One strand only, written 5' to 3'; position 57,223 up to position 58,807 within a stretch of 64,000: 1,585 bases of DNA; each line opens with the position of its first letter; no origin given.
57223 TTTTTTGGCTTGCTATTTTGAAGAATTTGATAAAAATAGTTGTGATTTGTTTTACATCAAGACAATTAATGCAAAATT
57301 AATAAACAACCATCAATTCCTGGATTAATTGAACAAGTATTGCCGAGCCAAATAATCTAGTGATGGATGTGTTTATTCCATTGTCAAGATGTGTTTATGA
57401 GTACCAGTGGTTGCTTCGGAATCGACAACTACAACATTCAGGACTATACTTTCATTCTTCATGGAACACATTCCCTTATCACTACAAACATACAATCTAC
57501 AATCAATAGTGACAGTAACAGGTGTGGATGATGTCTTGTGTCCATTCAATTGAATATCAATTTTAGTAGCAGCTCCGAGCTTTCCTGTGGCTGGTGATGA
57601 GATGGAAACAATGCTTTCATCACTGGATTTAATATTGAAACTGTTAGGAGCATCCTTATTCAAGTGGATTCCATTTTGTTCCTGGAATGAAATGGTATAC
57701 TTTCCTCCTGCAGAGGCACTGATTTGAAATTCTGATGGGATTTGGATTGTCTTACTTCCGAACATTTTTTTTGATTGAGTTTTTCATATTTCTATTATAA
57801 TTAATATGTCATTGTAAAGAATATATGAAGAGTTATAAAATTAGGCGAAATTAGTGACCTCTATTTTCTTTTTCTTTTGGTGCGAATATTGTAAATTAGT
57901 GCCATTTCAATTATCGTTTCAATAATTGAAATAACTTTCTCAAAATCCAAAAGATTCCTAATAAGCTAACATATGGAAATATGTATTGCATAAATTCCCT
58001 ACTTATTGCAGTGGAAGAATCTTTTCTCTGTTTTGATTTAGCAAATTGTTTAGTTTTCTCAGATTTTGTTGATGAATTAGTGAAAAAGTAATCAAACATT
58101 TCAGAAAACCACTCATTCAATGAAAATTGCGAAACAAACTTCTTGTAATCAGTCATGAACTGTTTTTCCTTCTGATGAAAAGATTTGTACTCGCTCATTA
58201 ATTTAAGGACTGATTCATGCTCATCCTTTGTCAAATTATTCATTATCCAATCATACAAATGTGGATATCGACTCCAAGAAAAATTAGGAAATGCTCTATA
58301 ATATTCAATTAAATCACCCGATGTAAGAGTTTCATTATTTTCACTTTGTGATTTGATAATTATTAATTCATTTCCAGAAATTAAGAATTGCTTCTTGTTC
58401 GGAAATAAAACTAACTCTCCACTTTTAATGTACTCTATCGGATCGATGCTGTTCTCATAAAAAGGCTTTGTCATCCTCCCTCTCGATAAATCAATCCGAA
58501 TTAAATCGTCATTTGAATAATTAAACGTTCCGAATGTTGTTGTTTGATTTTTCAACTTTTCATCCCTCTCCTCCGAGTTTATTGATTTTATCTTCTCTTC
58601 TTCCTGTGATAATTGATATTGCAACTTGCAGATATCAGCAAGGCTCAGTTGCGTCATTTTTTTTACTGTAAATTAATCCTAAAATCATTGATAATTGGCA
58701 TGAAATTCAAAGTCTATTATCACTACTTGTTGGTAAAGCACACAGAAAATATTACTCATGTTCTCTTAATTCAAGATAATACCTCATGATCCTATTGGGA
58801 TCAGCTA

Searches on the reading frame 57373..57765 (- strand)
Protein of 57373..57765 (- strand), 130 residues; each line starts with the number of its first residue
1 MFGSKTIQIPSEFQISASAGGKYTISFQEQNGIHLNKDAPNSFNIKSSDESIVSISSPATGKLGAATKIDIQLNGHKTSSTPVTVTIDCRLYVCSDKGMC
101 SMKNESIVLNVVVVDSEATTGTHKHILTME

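Call 89: search_protein_families(library=pfam, proteins=[window:57373-57765:-], max_evalue=0.01)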
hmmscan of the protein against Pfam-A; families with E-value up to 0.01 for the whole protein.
window:57373-57765:- (130 aa): 1 family
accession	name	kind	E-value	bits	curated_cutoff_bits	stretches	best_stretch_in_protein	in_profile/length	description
PF11412.14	DsbD_N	-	0.0024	18.3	25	0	13-107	13-114/119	Thiol:disulfide interchange protein DsbD, N-terminal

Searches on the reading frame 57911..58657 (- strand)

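Call 89: search_protein_families(library=pfam, proteins=[window:57911-58657:-], max_evalue=0.01)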
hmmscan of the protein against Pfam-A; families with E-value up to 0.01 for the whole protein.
window:57911-58657:- (248 aa): 1 family
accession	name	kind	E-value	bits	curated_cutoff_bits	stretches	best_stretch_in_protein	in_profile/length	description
PF07737.17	ATLF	-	0.0047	17.1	27.4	1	140-199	128-177/193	Anthrax toxin lethal factor, N- and C-terminal domain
